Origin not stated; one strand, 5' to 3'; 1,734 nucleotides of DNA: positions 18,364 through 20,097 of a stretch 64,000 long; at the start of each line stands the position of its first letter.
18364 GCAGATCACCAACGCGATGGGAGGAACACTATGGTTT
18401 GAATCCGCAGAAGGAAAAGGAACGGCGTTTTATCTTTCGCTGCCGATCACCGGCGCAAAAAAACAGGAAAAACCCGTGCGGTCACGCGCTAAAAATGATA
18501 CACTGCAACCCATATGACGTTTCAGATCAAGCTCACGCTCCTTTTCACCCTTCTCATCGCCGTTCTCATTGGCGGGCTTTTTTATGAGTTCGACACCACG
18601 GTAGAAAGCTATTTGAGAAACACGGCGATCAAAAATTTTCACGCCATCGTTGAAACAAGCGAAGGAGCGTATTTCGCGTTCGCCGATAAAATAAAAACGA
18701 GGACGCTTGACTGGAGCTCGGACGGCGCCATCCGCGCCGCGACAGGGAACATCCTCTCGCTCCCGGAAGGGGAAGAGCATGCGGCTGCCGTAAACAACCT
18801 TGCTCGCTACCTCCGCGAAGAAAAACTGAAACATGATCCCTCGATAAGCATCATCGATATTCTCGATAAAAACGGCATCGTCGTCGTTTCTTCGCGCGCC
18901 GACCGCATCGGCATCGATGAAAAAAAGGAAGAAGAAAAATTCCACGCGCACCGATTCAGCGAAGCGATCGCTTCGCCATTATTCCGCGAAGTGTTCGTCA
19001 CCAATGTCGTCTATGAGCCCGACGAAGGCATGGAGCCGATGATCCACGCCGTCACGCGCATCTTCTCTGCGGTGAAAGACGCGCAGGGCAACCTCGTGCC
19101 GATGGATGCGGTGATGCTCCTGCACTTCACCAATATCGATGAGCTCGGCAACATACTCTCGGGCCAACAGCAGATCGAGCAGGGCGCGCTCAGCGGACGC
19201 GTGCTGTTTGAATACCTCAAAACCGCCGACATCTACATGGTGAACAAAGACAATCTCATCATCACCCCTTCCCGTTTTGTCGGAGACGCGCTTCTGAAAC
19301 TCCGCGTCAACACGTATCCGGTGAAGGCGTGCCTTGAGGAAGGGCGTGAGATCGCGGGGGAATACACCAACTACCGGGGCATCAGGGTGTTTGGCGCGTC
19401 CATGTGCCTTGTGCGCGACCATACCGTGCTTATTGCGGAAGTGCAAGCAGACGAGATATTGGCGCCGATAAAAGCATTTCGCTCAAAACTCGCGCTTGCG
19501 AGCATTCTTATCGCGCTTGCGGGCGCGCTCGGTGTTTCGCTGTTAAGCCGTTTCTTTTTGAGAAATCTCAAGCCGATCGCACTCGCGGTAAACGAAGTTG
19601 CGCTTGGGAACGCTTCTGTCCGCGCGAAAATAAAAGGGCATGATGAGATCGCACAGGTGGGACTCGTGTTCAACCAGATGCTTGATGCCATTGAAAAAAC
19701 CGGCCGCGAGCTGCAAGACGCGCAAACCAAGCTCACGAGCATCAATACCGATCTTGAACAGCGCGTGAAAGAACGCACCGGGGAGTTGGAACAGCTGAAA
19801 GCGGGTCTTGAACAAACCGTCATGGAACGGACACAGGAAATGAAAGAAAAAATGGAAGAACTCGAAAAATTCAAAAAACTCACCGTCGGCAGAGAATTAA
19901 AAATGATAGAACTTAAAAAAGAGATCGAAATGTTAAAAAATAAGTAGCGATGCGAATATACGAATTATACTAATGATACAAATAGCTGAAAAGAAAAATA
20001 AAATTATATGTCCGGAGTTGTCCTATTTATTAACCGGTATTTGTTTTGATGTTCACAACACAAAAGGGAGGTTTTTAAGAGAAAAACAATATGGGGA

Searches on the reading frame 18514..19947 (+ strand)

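Call 84: search_protein_families(library=pfam, proteins=[window:18514-19947:+], max_evalue=0.0001)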
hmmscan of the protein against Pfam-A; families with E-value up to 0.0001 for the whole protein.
window:18514-19947:+ (477 aa): 1 family
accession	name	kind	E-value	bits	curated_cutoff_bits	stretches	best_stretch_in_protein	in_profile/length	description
PF00672.30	HAMP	-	9.2e-10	39.1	25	1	343-394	1-52/53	HAMP domain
